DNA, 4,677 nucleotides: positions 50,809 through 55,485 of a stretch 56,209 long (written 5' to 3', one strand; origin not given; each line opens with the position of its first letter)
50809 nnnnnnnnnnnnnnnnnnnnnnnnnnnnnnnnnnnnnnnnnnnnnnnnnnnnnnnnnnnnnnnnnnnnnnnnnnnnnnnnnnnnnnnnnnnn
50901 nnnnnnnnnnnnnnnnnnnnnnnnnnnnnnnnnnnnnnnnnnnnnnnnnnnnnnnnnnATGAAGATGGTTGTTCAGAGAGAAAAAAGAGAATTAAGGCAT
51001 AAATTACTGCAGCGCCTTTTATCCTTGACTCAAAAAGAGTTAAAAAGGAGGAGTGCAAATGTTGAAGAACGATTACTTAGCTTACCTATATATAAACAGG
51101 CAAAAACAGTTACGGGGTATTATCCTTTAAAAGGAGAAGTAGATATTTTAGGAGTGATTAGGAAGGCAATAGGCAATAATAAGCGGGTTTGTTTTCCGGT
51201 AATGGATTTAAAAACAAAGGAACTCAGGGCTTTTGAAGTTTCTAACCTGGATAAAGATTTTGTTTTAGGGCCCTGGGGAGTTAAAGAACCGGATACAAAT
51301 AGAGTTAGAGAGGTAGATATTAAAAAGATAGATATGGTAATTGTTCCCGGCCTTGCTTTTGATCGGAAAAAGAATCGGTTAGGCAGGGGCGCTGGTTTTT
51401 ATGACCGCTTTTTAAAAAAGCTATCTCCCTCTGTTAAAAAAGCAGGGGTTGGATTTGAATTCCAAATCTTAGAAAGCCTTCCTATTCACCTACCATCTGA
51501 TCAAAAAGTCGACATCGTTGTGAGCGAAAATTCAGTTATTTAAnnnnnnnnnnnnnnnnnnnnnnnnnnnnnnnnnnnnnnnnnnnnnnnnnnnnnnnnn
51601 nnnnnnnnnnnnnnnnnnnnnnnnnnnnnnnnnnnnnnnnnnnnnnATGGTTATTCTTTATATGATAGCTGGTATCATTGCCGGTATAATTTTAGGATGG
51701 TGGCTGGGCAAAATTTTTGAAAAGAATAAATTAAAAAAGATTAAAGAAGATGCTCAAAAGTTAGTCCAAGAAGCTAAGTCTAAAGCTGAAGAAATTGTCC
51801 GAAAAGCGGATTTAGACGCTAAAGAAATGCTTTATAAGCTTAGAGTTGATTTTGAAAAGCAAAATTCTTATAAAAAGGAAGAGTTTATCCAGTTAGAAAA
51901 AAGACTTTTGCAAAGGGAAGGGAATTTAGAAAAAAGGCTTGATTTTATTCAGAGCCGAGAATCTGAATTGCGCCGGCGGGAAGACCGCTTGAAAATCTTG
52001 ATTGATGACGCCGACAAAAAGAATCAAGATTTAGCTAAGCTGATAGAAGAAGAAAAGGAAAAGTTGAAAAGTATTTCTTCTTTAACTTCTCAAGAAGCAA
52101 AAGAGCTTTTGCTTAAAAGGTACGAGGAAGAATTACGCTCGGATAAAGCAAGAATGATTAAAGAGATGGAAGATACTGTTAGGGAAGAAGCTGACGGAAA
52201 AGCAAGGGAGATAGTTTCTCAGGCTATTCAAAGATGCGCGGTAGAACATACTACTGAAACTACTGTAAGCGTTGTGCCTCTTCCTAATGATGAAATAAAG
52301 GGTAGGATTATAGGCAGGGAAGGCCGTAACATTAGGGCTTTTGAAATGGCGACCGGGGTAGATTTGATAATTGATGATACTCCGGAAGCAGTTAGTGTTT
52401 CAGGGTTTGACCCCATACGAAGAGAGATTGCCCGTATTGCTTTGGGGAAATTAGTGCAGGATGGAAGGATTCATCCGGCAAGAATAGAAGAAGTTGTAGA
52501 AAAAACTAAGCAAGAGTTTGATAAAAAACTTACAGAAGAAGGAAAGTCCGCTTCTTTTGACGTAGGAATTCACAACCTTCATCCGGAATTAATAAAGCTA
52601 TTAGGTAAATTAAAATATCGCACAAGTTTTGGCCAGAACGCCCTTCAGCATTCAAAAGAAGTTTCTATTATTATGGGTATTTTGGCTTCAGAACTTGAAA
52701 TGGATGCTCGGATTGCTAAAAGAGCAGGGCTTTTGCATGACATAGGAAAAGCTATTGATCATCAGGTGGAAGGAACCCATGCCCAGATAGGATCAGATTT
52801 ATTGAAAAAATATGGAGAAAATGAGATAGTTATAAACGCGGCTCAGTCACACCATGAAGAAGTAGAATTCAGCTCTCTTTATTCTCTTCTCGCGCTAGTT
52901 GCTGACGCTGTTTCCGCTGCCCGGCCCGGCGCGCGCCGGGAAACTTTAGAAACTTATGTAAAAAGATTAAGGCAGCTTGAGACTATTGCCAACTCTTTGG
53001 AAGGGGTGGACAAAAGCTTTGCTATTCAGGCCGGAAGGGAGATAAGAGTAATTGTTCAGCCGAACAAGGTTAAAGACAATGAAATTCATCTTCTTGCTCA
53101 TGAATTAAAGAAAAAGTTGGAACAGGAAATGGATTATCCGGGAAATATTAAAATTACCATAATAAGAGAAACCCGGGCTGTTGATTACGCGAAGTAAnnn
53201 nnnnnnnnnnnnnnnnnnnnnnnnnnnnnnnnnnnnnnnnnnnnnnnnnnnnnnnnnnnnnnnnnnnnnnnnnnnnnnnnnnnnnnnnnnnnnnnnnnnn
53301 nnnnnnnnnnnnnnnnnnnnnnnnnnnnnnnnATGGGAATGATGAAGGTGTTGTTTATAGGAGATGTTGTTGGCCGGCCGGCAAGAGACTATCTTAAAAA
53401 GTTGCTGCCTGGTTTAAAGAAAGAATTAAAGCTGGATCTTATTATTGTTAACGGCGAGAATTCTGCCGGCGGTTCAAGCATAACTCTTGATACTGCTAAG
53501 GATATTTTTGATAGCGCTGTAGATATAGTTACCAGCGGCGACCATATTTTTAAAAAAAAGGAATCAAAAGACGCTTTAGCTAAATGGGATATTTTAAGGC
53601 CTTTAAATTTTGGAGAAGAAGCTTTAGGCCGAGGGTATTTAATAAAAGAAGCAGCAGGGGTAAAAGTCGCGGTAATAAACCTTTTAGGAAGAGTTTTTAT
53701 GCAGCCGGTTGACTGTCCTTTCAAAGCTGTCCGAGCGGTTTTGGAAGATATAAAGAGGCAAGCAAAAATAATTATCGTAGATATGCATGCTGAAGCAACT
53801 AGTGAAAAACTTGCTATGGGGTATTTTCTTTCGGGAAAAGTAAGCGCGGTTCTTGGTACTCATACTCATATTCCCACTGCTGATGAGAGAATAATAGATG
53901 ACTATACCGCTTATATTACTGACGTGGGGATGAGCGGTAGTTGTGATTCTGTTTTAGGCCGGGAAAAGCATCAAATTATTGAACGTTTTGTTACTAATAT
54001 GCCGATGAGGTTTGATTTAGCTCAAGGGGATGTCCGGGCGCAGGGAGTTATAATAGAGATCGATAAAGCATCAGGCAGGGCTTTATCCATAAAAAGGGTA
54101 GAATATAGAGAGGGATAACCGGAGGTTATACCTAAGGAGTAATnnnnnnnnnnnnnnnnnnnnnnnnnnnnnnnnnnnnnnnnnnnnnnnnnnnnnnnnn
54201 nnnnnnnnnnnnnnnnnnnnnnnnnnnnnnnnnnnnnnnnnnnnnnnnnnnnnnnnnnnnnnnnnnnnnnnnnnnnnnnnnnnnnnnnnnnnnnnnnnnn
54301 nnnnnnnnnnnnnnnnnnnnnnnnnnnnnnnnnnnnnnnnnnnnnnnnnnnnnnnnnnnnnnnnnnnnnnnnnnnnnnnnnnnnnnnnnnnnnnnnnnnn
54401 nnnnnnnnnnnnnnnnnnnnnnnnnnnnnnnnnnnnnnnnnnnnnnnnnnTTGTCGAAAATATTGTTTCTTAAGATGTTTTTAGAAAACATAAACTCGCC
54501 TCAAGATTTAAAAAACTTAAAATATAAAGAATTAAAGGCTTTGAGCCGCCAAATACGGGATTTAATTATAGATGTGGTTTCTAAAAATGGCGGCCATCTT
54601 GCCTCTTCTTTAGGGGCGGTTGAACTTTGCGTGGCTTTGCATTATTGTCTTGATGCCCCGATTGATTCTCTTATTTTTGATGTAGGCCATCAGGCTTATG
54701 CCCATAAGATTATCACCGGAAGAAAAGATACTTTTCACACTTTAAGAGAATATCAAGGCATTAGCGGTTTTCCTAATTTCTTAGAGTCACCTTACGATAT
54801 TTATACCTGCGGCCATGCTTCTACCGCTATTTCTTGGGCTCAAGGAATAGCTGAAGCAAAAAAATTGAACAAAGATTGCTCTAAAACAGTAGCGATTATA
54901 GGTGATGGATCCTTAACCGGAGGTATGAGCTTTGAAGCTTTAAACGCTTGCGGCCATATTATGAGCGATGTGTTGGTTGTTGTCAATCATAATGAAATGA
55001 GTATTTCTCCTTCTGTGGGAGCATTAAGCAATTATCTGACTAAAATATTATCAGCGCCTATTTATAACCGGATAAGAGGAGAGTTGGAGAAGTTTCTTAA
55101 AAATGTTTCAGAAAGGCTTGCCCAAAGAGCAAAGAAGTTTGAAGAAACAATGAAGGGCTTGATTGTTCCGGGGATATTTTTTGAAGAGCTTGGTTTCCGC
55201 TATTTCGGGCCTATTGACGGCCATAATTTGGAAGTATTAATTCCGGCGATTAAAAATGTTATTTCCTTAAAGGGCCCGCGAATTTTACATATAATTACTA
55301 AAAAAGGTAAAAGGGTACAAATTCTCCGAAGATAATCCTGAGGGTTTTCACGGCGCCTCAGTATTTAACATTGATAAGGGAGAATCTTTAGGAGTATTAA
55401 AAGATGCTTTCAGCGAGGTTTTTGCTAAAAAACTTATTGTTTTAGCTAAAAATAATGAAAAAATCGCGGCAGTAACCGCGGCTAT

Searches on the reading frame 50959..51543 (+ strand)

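Call 23: search_protein_families(library=pfam, proteins=[window:50959-51543:+], max_evalue=0.001)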
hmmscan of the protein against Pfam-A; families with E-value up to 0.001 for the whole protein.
window:50959-51543:+ (194 aa): 1 family
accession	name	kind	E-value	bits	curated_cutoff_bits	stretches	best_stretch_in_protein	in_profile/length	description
PF01812.26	5-FTHF_cyc-lig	-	5.8e-41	140.9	27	1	9-190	1-186/186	5-formyltetrahydrofolate cyclo-ligase family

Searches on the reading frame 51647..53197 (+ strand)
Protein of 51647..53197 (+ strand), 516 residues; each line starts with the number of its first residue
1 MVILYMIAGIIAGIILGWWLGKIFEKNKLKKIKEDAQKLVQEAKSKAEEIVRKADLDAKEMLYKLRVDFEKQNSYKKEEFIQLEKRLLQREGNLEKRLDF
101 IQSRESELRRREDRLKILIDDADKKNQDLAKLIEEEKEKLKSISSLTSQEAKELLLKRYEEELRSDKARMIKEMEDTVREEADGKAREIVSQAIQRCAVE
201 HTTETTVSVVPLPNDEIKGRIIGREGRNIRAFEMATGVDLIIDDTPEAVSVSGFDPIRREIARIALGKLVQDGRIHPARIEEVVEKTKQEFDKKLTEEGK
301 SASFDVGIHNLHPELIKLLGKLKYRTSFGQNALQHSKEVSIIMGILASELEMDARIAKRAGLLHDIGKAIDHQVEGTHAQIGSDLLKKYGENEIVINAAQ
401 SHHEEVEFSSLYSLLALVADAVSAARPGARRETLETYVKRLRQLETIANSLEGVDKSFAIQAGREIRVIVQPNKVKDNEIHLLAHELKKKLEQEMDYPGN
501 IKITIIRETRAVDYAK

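Call 23: search_protein_families(library=pfam, proteins=[window:51647-53197:+], max_evalue=0.001)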
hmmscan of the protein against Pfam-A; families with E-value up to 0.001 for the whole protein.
window:51647-53197:+ (516 aa): 4 families
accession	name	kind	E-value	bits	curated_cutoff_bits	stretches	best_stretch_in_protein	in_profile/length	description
PF12072.13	RNase_Y_N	-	2e-47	161.7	32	1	2-201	2-201/201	RNase Y N-terminal region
PF01966.28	HD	-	5.1e-14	53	22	1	333-424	2-115/116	HD domain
PF00013.35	KH_1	-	4.8e-07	29.9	21.5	1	211-264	5-62/66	KH domain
PF08668.18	HDOD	-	1.1e-05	25.4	22.9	0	332-372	95-136/196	HDOD domain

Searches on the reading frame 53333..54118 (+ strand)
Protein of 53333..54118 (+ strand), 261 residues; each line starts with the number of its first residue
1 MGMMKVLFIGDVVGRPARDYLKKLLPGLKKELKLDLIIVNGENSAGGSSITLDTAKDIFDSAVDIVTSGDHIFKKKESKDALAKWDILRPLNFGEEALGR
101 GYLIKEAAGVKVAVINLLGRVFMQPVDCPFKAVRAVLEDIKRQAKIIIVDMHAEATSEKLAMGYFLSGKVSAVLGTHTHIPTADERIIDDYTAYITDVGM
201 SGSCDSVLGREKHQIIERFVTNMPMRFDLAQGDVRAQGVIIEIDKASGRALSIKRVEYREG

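Call 79: search_protein_families(library=pfam, proteins=[window:53333-54118:+], max_evalue=0.00001)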
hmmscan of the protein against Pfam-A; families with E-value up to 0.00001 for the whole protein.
window:53333-54118:+ (261 aa): 2 families
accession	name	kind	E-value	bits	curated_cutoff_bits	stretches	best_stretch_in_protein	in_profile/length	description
PF13277.11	YmdB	-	3.5e-98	328.3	27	1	7-256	1-253/253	YmdB-like protein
PF00149.33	Metallophos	-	4.2e-10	40.8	21.5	1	4-181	1-191/191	Calcineurin-like phosphoesterase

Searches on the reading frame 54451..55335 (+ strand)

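Call 79: search_protein_families(library=pfam, proteins=[window:54451-55335:+], max_evalue=0.00001)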
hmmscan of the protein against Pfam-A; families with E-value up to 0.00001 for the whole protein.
window:54451-55335:+ (294 aa): 1 family
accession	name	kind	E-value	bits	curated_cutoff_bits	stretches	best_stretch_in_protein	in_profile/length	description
PF13292.11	DXP_synthase_N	-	7.3e-114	380.1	21.2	1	11-283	1-274/274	1-deoxy-D-xylulose-5-phosphate synthase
